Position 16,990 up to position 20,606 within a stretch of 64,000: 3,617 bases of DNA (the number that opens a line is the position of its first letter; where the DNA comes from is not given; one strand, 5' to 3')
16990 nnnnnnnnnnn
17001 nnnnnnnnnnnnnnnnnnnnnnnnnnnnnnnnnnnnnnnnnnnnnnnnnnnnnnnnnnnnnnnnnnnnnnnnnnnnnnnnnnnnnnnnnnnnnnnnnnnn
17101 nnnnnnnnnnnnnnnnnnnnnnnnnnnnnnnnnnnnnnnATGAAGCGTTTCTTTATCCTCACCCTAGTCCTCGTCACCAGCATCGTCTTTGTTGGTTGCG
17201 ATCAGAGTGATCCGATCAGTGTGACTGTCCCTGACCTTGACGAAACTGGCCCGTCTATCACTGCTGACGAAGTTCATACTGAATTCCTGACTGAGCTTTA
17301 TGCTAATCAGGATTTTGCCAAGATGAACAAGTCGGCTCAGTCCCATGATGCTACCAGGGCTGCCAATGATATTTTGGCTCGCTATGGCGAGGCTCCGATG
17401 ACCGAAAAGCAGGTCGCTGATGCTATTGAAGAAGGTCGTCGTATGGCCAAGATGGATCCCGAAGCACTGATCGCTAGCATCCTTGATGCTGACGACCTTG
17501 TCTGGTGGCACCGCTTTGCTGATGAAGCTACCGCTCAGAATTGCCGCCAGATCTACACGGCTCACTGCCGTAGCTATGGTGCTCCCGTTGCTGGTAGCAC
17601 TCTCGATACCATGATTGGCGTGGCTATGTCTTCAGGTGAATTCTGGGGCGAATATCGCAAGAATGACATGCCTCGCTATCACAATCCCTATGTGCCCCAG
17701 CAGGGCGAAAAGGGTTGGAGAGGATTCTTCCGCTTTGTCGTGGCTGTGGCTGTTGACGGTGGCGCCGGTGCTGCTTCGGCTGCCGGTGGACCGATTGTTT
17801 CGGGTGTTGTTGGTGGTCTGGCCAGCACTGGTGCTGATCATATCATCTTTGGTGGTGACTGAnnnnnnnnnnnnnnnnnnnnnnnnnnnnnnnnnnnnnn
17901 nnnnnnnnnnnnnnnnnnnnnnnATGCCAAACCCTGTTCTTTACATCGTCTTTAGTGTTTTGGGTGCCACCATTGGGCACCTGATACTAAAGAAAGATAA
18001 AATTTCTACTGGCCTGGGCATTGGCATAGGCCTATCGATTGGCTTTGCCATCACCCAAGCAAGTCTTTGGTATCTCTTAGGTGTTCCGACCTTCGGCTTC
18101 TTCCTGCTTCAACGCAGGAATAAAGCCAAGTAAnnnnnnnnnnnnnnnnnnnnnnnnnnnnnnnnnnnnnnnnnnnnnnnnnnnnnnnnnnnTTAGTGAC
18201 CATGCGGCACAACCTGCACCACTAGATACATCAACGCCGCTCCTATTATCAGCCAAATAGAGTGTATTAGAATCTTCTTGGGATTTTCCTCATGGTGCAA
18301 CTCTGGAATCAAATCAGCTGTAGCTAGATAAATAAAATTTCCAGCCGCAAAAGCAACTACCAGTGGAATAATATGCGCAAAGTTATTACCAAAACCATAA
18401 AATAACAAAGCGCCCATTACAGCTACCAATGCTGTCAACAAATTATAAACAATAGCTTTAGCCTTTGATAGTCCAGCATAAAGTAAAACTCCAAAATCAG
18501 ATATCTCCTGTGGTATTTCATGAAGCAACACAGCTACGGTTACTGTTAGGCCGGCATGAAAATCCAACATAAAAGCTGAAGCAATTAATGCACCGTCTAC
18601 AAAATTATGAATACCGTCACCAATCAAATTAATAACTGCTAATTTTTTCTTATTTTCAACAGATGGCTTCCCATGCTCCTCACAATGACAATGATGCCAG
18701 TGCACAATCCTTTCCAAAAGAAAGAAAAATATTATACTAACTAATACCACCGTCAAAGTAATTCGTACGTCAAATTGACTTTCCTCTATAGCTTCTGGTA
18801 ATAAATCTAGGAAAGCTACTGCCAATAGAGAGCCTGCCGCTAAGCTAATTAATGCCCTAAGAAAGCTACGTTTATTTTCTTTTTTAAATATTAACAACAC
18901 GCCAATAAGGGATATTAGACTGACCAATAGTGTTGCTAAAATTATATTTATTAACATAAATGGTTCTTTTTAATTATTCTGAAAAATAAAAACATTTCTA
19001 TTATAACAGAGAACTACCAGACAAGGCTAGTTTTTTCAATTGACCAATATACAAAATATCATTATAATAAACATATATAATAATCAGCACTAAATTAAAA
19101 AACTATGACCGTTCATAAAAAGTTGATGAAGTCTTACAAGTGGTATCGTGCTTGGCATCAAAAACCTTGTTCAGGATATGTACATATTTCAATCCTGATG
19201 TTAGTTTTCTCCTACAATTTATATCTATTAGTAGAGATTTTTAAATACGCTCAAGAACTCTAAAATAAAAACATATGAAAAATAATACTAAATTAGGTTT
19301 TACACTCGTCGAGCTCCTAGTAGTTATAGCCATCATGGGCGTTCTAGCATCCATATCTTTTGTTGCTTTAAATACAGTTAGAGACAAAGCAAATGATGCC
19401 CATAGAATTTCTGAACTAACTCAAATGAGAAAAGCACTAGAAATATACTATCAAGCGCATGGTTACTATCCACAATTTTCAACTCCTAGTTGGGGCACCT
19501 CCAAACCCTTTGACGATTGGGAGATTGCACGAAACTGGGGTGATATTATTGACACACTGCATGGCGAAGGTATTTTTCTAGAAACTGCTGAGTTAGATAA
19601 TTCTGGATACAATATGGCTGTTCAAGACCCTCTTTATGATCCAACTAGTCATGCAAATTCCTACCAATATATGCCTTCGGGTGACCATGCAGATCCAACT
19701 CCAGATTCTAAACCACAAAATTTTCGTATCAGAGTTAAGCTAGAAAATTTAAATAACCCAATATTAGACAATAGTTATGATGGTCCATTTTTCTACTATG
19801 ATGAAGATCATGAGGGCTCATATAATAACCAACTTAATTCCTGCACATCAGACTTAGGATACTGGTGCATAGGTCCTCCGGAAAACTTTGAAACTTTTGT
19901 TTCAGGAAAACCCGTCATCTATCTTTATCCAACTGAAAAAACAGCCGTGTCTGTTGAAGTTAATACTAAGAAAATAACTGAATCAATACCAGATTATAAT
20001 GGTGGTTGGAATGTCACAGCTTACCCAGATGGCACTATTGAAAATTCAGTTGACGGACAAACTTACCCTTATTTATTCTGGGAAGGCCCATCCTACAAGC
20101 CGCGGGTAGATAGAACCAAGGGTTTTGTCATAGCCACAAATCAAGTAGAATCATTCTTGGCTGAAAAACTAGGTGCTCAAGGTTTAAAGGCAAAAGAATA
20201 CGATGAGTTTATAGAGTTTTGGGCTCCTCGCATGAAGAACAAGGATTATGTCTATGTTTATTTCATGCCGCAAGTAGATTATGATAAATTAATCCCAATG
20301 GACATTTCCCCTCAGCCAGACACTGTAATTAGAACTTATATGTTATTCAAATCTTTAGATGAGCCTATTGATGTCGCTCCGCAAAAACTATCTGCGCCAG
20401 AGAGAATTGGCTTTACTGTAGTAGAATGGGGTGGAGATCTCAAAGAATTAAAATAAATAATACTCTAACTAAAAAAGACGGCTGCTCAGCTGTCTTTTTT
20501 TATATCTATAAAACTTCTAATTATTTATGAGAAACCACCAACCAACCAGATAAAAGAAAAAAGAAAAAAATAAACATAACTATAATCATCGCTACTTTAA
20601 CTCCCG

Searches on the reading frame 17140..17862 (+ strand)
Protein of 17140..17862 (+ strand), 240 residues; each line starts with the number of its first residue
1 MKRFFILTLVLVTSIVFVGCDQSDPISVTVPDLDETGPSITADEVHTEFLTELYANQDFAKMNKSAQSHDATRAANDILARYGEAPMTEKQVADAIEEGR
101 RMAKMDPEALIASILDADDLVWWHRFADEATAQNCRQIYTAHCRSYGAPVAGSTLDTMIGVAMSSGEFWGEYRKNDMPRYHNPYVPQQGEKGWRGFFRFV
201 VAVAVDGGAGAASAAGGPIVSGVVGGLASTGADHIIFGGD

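Call 9: search_protein_families(library=pfam, proteins=[window:17140-17862:+], max_evalue=0.01)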
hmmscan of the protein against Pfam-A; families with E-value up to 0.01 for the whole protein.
window:17140-17862:+ (240 aa): 0 families

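Call 11: find_encoding_contigs(protein=window:17140-17862:+, flank=3000, max_places=6)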
Protein window:17140-17862:+ (240 aa): 8 contigs read that carry it; 4 places shown.
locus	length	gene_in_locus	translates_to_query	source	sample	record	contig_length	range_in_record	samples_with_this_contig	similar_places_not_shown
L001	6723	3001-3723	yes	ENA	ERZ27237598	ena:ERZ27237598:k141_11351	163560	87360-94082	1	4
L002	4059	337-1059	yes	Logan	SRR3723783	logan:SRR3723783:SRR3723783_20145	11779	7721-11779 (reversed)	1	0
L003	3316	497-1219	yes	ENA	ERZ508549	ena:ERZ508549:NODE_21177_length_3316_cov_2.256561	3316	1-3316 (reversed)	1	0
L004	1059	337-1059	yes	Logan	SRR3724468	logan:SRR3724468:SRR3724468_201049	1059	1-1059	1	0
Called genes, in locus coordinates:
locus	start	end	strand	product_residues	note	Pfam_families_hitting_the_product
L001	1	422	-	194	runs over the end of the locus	PF00210:Ferritin, PF02915:Rubrerythrin, PF23458:DUF7130 (faint), PF21349:RUBY_RBDX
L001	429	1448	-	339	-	PF00389:2-Hacid_dh, PF02826:2-Hacid_dh_C, PF03446:NAD_binding_2 (weak), PF07991:KARI_N (weak)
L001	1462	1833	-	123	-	PF01475:FUR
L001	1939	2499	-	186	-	PF10648:Gmad2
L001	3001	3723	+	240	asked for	-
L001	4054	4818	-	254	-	PF02535:Zip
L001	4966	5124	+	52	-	-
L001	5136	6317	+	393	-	PF07963:N_methyl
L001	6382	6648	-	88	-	-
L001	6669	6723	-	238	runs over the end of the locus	PF01209:Ubie_methyltran (weak), PF03141:Methyltransf_29, PF13489:Methyltransf_23, PF07021:MetW, PF08241:Methyltransf_11, PF08242:Methyltransf_12, PF13649:Methyltransf_25, PF13847:Methyltransf_31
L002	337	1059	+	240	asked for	-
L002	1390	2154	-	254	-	PF02535:Zip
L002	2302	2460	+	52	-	-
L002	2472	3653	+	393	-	PF07963:N_methyl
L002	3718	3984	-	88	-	-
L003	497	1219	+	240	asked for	-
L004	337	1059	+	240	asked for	?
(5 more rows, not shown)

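Call 12: find_homologous_proteins(query=window:17140-17859:+, max_evalue=0.001)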
Query window:17140-17859:+ (240 aa): 7 proteins with E <= 0.001 among 2744 candidates.
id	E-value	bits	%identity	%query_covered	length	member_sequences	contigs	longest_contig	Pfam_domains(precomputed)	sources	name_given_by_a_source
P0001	7.9e-140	482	100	89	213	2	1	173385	-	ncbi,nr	ncbi:hypothetical protein HOB10_01640 [Candidatus Parcubacteria bacterium]|nr:hypothetical protein [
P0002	7.0e-107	374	71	93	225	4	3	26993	-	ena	-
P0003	2.8e-84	301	58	99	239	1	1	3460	-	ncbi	-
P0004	1.6e-82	295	60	99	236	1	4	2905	-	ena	-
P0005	4.9e-78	280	52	100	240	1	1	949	-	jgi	-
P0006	1.9e-76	275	54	99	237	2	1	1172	-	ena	-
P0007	2.3e-71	258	52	99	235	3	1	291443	-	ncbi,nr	ncbi:MAG: hypothetical protein HOE19_03495 [Candidatus Komeilibacteria bacterium]|nr:hypothetical pr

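Call 13: find_encoding_contigs(protein=P0002, flank=4000, max_places=3)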
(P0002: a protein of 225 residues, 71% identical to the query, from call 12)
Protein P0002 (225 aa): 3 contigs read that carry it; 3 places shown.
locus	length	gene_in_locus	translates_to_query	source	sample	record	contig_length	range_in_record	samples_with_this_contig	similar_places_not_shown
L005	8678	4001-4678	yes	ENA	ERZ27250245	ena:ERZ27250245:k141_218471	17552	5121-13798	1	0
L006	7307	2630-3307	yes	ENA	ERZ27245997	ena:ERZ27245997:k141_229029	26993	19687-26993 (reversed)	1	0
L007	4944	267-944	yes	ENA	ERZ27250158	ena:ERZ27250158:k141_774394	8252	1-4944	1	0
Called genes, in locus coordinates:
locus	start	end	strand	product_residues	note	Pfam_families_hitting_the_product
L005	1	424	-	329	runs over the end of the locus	PF00294:PfkB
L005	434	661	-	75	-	-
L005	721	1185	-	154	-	PF00588:SpoU_methylase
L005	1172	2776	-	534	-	-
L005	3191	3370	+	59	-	-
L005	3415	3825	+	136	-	-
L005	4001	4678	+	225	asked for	-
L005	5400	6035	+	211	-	-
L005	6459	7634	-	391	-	-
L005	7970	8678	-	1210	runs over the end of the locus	PF02310:B12-binding (weak), PF04055:Radical_SAM, PF00266:Aminotran_5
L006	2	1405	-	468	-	?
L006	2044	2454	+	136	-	-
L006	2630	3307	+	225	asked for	-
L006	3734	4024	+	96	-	-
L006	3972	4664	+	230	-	-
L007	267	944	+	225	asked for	-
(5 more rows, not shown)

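Call 14: find_encoding_contigs(protein=P0007, flank=4000, max_places=3)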
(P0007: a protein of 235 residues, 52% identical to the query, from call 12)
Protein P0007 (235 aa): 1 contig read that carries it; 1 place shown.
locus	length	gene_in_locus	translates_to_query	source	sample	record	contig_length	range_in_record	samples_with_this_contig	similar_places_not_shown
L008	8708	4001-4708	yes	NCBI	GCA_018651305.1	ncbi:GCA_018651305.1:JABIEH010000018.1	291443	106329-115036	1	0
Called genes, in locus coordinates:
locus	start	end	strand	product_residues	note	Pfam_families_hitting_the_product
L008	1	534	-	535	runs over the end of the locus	-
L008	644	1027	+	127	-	PF01475:FUR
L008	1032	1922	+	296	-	PF02535:Zip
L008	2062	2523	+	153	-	-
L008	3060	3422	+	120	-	-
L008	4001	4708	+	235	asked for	-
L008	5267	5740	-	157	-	-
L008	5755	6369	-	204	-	PF08378:NERD (weak)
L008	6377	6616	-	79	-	-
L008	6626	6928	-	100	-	PF20619:DUF6804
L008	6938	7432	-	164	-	-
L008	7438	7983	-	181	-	-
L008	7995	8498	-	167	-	PF01661:Macro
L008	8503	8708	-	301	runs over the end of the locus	PF01972:SDH_protease (weak), PF25145:NfeD1b_N (weak), PF01343:Peptidase_S49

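Call 15: find_encoding_contigs(protein=P0003, flank=4000, max_places=3)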
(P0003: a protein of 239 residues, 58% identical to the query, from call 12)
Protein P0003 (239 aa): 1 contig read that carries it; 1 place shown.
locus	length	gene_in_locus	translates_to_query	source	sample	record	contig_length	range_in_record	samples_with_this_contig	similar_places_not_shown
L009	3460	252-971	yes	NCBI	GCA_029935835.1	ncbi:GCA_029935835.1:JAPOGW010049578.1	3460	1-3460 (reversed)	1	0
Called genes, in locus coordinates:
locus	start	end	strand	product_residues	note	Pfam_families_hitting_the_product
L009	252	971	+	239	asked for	-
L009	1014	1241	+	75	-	-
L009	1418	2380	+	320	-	-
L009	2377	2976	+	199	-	-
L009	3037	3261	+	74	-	-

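Call 16: find_encoding_contigs(protein=P0004, flank=4000, max_places=4)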
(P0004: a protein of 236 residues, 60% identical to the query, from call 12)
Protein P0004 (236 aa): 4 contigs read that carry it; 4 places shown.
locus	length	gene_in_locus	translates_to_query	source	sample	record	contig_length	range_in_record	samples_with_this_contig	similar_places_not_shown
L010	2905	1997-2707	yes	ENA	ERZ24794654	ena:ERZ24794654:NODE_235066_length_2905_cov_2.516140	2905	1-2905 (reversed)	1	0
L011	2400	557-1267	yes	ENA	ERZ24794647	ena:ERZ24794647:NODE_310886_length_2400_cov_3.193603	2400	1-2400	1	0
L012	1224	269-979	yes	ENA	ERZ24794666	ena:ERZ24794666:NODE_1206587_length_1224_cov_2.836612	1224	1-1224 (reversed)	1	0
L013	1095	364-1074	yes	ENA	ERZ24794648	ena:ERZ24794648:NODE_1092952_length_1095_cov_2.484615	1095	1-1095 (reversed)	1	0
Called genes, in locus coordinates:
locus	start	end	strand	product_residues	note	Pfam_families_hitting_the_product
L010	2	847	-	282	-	?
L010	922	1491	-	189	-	PF10648:Gmad2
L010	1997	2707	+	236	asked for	-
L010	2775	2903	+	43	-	?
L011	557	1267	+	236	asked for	-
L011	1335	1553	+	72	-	-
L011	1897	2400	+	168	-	?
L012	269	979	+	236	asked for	-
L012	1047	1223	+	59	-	?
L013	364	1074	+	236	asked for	-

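Call 34: search_protein_families(library=ncbifam, proteins=[window:17140-17862:+], max_evalue=0.05)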
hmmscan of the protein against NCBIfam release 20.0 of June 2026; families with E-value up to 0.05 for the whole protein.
window:17140-17862:+ (240 aa): 0 families

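Call 48: predict_structure(alignment_id=A2)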
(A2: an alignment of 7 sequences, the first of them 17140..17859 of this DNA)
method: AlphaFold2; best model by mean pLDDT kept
length: 240 residues; sequences in the alignment: 7
mean_pLDDT: 73.9   pTM: 0.74
mean pLDDT of the five models: 73.9, 70.5, 68.1, 65.5, 65.2
residues with pLDDT >= 90: 47; 70-90: 126; 50-70: 21; < 50: 46
segments of 3 or more residues with pLDDT < 50: 1-37, 189-197
pLDDT, mean of each block of 10 residues (from residue 1): 35 37 37 49 91 84 78 93 92 89 83 87 83 82 91 86 82 78 63 46 65 77 90 77
secondary structure, 60 per line:
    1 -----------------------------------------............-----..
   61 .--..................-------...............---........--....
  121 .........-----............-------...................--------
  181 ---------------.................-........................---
elements in order: H42-53 H64-81 H89-103 H107-114 H117-129 H135-146 H154-172 H196-212 H214-237

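Call 56: fold_search(model_id=the predicted structure, library=pdb)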
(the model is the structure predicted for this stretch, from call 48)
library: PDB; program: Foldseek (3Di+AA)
matches with E <= 10: 75; with E <= 0.001: 0
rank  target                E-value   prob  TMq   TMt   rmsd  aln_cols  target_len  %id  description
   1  5hxh_B                1.2e+00  0.05  0.16  0.14  19.0       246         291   12  Structural mechanisms of extracellular ion exchange and induced binding-site occlusion in the sodium-calcium exchanger (released 2016-05-11)
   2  5hwx                  1.3e+00  0.05  0.15  0.13  16.4       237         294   10  Structural mechanisms of extracellular ion exchange and induced binding-site occlusion in the sodium-calcium exchanger N (released 2016-05-11)
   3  9xzl_C                1.5e+00  0.06  0.14  0.13  13.9       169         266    8  Cryo-EM structure of F-box helicase 1 (FBH1) bound to an SCF ubiquitin ligase complex and a 3-way DNA fork (body struc (released 2026-01-28)
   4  5jdl                  1.8e+00  0.03  0.14  0.12  15.9       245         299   11  Structural mechanisms of extracellular ion exchange and induced binding-site occlusion in the sodium-calcium exchanger N (released 2016-05-11)
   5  5xat_B                2.2e+00  0.04  0.17  0.11  16.4       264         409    9  Structural insights into the elevator-like mechanism of the sodium/citrate symporter CitS (released 2017-06-14)
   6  5efy_D                2.2e+00  0.03  0.13  0.16  16.7       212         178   16  Apo-form of SCO3201 (released 2016-11-16)
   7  5hxc                  2.8e+00  0.03  0.15  0.13  16.4       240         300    9  Structural mechanisms of extracellular ion exchange and induced binding-site occlusion in the sodium-calcium exchanger N (released 2016-05-11)
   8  5hwy                  3.0e+00  0.02  0.14  0.13  16.0       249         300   12  Structural mechanisms of extracellular ion exchange and induced binding-site occlusion in the sodium-calcium exchanger N (released 2016-05-18)
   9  3v5u                  3.1e+00  0.03  0.17  0.14  16.9       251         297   13  Structure of Sodium/Calcium Exchanger from Methanocaldococcus jannaschii DSM 2661 (released 2012-02-22)
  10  9xzj_C                3.2e+00  0.04  0.13  0.07  13.9       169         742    8  Cryo-EM structure of F-box helicase 1 (FBH1) bound to an SCF ubiquitin ligase complex and a 3-way DNA fork (consensus  (released 2026-01-28)
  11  5xat_A                3.6e+00  0.03  0.17  0.11  16.4       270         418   10  Structural insights into the elevator-like mechanism of the sodium/citrate symporter CitS (released 2017-06-14)
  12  1un9_A                3.9e+00  0.07  0.23  0.13  17.9       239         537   14  Crystal structure of the dihydroxyacetone kinase from C. freundii in complex with AMP-PNP and Mg2+ (released 2003-10-30)
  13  8pv6_CS               4.1e+00  0.04  0.17  0.15  27.3       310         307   12  Chaetomium thermophilum pre-60S State 3 - post-5S rotation with Rix1 complex with Foot - composite structure (released 2023-11-15)
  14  9kmm_A                4.3e+00  0.02  0.13  0.09  17.5       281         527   10  IAA bound mTAUT (released 2025-07-02)
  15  6nc9                  4.7e+00  0.02  0.17  0.11  15.5       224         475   10  Lipid II flippase MurJ, outward-facing conformation (released 2019-04-17)
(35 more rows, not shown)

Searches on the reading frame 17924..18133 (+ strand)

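Call 9: search_protein_families(library=pfam, proteins=[window:17924-18133:+], max_evalue=0.01)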
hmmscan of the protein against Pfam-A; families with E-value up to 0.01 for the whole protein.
window:17924-18133:+ (69 aa): 1 family
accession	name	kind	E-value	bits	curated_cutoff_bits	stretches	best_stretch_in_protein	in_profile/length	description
PF19982.4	DUF6418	-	0.0048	17.5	25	1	5-59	54-108/109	Family of unknown function (DUF6418)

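Call 34: search_protein_families(library=ncbifam, proteins=[window:17924-18133:+], max_evalue=0.05)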
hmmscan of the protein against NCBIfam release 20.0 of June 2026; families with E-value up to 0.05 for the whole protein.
window:17924-18133:+ (69 aa): 0 families

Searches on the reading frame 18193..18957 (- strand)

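Call 9: search_protein_families(library=pfam, proteins=[window:18193-18957:-], max_evalue=0.01)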
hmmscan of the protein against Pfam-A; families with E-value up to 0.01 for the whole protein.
window:18193-18957:- (254 aa): 2 families
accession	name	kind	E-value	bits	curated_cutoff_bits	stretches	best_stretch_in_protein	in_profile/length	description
PF02535.28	Zip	-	6.2e-43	147.7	35.1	2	90-245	161-321/323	ZIP Zinc transporter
PF17555.7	TssN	-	5.4e-05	23.2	30.3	1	163-249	28-116/274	Type VI secretion system, TssN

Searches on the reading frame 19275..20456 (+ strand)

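Call 9: search_protein_families(library=pfam, proteins=[window:19275-20456:+], max_evalue=0.01)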
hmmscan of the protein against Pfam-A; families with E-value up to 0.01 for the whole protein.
window:19275-20456:+ (393 aa): 1 family
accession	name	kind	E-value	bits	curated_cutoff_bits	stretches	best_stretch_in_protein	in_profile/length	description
PF07963.17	N_methyl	-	2.4e-07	30.5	21.2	1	6-28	4-26/27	Prokaryotic N-terminal methylation motif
